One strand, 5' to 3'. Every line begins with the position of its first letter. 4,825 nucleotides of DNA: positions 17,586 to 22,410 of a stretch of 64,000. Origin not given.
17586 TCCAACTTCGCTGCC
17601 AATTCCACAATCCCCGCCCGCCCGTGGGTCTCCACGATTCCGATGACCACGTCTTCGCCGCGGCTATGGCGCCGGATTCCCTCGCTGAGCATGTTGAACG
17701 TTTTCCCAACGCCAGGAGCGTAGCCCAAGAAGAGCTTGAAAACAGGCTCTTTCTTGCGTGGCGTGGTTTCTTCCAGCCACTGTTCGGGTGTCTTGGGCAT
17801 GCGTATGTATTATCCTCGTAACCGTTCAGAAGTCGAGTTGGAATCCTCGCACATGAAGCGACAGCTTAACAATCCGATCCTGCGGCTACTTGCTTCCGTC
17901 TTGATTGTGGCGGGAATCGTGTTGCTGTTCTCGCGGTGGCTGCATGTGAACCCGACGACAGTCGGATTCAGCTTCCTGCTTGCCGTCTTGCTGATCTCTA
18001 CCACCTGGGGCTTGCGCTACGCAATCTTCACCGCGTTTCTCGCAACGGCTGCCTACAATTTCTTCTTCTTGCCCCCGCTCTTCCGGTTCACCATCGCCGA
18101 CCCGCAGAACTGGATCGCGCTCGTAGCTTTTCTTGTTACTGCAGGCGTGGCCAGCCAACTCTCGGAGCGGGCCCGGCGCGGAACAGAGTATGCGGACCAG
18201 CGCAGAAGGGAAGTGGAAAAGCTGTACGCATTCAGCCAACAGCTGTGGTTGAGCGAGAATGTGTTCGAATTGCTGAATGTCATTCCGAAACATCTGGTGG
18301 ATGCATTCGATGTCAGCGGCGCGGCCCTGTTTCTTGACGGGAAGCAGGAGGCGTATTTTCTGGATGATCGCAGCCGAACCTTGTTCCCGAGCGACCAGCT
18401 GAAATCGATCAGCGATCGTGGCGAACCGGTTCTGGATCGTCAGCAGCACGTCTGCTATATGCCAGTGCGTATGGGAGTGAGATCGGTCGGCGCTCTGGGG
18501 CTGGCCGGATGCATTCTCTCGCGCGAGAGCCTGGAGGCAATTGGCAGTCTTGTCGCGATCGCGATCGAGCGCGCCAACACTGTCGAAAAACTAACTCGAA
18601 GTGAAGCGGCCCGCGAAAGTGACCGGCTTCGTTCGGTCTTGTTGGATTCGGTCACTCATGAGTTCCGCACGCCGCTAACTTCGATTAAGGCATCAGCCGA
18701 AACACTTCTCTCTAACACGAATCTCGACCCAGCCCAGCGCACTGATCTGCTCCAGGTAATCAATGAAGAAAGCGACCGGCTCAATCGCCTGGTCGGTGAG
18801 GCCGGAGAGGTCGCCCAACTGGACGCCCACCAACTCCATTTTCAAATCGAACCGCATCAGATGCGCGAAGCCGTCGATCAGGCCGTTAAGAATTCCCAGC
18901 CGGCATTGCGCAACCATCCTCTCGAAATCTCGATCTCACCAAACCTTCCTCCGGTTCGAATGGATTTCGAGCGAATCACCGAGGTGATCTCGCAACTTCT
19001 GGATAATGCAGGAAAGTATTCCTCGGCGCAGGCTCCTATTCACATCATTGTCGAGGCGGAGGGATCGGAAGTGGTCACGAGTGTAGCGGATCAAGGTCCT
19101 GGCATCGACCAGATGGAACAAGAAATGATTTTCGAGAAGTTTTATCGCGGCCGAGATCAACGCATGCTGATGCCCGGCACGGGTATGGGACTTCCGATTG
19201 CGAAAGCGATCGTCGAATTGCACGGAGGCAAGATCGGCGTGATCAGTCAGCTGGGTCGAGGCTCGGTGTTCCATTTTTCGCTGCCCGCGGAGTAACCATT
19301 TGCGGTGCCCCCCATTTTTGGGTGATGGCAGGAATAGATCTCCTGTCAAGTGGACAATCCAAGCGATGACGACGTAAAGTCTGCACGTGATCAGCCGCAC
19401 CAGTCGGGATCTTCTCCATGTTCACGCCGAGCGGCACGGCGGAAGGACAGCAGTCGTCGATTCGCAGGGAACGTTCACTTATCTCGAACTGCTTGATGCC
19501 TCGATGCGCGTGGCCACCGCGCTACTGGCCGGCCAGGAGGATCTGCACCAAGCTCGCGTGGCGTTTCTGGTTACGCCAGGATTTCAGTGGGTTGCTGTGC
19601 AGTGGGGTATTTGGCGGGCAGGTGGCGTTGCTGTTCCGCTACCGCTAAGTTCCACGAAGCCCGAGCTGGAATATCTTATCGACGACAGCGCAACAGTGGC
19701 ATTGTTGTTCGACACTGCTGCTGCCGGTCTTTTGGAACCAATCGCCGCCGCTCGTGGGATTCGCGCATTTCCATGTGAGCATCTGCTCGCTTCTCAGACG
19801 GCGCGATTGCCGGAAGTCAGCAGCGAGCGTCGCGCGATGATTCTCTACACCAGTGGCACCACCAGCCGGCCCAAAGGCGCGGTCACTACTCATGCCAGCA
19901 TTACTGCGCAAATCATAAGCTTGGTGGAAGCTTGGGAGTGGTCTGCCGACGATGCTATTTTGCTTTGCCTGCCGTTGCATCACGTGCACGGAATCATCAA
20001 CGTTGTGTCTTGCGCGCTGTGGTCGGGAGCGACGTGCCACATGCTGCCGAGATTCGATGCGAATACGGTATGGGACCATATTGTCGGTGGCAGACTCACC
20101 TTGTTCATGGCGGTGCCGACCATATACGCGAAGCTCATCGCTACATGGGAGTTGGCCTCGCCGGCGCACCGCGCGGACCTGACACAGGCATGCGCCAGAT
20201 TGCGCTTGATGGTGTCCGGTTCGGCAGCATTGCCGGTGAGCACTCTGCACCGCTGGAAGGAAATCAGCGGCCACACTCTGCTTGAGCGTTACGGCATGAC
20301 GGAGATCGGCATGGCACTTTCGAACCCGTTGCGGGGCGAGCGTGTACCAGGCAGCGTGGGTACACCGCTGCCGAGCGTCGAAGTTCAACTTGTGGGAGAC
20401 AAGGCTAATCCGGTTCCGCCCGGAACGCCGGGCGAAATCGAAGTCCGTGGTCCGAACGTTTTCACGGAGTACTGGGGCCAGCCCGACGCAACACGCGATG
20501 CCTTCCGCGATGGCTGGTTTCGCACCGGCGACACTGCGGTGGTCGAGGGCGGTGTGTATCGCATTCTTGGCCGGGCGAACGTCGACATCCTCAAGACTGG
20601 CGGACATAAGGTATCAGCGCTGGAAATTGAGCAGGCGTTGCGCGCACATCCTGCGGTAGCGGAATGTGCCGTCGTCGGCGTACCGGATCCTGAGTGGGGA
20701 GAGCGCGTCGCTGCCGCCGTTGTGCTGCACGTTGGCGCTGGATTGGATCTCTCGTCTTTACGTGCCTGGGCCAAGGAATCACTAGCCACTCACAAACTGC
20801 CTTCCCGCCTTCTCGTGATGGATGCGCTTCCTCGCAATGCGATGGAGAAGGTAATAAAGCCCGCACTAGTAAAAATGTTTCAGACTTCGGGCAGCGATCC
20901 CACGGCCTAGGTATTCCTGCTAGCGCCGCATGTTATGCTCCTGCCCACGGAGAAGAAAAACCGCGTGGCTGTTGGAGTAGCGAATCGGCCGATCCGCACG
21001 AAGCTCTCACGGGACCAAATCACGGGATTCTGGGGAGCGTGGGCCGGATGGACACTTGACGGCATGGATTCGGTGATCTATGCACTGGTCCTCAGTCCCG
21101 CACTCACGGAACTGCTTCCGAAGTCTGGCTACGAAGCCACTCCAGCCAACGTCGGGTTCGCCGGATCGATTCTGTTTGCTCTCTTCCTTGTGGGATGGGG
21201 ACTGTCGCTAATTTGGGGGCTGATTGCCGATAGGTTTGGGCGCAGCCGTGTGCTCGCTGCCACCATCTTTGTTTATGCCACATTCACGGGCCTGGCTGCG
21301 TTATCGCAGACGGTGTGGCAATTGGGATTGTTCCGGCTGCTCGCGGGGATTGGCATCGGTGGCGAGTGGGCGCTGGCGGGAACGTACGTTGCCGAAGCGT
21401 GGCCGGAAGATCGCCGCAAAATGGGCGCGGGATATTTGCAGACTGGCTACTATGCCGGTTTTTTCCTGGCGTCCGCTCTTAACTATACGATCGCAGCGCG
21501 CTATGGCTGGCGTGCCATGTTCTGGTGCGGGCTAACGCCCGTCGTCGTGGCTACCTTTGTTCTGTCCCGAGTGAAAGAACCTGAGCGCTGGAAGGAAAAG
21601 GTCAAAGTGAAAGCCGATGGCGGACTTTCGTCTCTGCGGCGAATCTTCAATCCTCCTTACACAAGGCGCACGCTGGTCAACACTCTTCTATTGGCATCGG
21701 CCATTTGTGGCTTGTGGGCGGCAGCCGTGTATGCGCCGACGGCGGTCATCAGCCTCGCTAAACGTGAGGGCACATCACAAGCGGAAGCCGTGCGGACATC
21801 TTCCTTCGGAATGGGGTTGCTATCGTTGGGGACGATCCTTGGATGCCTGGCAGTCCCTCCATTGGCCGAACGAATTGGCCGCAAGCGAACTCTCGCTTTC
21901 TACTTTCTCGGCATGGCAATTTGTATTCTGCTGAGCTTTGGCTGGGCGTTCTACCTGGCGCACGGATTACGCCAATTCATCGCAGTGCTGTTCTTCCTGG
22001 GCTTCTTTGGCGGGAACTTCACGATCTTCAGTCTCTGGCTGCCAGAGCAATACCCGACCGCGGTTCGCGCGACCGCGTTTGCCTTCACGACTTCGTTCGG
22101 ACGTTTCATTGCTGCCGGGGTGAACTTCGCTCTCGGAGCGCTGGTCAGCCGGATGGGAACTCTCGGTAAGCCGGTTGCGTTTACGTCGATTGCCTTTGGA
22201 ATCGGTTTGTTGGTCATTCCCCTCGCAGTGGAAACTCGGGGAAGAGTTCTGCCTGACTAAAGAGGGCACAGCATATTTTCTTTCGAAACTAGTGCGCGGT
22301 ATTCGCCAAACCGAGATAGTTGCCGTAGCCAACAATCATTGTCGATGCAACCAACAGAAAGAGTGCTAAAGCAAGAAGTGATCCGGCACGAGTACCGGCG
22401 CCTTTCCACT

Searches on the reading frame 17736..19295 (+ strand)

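Call 39: search_protein_families(library=pfam, proteins=[window:17736-19295:+], max_evalue=0.00001)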
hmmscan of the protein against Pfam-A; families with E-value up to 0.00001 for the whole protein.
window:17736-19295:+ (519 aa): 3 families
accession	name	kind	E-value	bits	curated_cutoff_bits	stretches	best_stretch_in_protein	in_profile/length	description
PF02518.31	HATPase_c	-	1.5e-25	90.2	26.4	1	410-518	2-109/111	Histidine kinase-, DNA gyrase B-, and HSP90-like ATPase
PF13493.11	DUF4118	-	7.7e-25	87.2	28.4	1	52-156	5-107/107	Domain of unknown function (DUF4118)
PF00512.31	HisKA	-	7.1e-12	45.6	26.9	1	300-363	3-64/66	His Kinase A (phospho-acceptor) domain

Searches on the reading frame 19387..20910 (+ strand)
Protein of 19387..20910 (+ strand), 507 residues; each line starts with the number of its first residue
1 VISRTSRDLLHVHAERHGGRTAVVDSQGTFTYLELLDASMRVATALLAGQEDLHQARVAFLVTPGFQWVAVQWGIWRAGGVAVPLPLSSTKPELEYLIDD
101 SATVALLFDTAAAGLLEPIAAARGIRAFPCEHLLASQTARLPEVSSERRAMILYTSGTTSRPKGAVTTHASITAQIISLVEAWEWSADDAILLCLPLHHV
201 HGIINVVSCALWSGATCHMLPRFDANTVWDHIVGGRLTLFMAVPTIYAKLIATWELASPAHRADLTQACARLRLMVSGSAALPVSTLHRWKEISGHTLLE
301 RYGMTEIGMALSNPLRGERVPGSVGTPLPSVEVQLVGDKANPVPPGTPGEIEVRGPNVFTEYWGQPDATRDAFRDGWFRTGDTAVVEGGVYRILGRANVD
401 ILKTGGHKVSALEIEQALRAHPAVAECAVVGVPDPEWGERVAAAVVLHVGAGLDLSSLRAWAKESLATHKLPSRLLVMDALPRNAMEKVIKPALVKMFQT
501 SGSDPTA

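Call 39: search_protein_families(library=pfam, proteins=[window:19387-20910:+], max_evalue=0.00001)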
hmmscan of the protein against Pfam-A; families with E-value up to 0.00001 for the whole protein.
window:19387-20910:+ (507 aa): 2 families
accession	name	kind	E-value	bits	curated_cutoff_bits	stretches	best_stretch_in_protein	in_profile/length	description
PF00501.34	AMP-binding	-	4.1e-75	253.4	29.9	1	12-363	3-384/384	AMP-binding enzyme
PF13193.12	AMP-binding_C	-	1.4e-19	71.2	24.5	1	413-487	1-75/76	AMP-binding enzyme C-terminal domain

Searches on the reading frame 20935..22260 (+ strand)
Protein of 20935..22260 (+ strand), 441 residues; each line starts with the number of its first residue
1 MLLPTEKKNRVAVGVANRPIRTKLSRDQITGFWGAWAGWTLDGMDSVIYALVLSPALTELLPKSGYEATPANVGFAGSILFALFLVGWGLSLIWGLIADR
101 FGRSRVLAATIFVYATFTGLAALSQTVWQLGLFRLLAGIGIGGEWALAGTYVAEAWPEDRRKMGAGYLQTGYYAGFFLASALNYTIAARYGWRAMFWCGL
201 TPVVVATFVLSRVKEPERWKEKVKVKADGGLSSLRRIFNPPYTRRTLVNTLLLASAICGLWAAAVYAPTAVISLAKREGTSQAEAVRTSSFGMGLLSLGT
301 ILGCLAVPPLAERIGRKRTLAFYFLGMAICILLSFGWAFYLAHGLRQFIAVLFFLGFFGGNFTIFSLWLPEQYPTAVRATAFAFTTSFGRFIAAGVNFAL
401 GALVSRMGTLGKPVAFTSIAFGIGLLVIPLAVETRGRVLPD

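Call 39: search_protein_families(library=pfam, proteins=[window:20935-22260:+], max_evalue=0.00001)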
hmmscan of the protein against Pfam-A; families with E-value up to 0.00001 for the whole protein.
window:20935-22260:+ (441 aa): 2 families
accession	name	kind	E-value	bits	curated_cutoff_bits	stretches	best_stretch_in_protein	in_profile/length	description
PF07690.21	MFS_1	-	2e-36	126.1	33.4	1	53-393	15-342/347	Major Facilitator Superfamily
PF00083.30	Sugar_tr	-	6.8e-24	85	22.3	2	79-220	50-198/452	Sugar (and other) transporter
